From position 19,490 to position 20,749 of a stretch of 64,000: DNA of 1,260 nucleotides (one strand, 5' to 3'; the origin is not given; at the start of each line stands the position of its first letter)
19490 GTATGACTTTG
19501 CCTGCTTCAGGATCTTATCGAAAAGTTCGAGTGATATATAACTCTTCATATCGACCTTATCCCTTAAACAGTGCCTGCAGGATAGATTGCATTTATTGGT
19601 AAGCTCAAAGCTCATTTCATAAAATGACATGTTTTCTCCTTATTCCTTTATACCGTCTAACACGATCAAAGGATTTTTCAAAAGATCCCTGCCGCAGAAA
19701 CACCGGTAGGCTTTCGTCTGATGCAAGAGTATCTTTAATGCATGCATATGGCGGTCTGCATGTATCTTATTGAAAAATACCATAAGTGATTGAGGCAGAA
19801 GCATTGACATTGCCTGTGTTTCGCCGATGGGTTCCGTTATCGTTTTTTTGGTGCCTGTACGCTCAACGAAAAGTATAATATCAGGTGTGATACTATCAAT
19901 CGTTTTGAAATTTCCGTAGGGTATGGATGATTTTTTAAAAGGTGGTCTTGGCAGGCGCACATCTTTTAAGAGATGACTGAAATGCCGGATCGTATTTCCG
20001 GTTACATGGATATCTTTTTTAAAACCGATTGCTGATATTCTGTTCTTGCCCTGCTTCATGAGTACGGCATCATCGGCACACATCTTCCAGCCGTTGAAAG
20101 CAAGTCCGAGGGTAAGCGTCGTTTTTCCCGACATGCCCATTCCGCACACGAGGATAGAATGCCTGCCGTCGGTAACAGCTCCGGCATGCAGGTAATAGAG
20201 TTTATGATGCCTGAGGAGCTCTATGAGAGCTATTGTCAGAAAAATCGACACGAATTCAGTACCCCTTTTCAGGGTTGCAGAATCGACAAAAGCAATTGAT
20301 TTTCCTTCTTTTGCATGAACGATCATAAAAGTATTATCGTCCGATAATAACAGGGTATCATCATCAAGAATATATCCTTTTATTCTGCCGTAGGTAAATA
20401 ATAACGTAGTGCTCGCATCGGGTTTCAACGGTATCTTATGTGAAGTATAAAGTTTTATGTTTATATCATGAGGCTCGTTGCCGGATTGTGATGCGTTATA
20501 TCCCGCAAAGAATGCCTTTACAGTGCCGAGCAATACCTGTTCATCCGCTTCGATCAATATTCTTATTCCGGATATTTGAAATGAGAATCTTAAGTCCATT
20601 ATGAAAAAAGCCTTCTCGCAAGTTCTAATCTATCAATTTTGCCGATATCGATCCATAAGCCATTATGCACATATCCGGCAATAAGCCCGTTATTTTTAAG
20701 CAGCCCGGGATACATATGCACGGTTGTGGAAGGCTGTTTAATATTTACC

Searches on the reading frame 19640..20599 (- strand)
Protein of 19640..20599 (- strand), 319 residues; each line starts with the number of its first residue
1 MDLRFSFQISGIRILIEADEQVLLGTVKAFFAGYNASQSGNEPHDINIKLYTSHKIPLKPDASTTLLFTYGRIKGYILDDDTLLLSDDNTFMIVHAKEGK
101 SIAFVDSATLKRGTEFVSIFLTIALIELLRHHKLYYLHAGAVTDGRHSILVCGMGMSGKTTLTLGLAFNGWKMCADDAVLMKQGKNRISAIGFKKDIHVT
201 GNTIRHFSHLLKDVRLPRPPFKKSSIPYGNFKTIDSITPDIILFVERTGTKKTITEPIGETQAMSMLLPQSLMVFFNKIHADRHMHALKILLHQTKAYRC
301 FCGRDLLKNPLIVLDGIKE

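Call 3: search_protein_families(library=pfam, proteins=[window:19640-20599:-], max_evalue=0.1)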
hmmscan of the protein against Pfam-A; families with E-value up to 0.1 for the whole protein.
window:19640-20599:- (319 aa): 2 families
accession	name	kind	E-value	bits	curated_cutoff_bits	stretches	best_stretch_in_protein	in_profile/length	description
PF07475.17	Hpr_kinase_C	-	0.046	13.7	33.3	1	149-187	21-59/171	HPr Serine kinase C-terminal domain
PF10459.15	Peptidase_S46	-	0.08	12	22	1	50-81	542-572/698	Peptidase S46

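Call 4: search_protein_families(library=ncbifam, proteins=[window:19640-20599:-], max_evalue=0.1)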
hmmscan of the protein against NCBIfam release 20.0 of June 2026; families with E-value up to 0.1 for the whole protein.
window:19640-20599:- (319 aa): 6 families
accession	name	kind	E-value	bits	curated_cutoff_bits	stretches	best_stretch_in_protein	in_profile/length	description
TIGR04352.1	HprK_rel_A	equivalog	1.8e-08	33.8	200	1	130-191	92-153/280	HprK-related kinase A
TIGR04355.1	HprK_rel_B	hypoth_equivalog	1.1e-07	31.3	200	1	6-207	20-217/351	HprK-related kinase B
NF006821.0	PRK09344.1-3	subfamily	0.023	13.3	369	1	121-183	189-263/525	phosphoenolpyruvate carboxykinase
TIGR00464.1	gltX_bact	equivalog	0.029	13.2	289.95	1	275-307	72-104/470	glutamate--tRNA ligase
NF003883.0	PRK05428.2-1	equivalog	0.03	13.7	252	1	147-187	28-69/189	HPr kinase/phosphorylase-related protein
TIGR00679.1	hpr-ser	equivalog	0.098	11.9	240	0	149-188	146-186/300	HPr(Ser) kinase/phosphatase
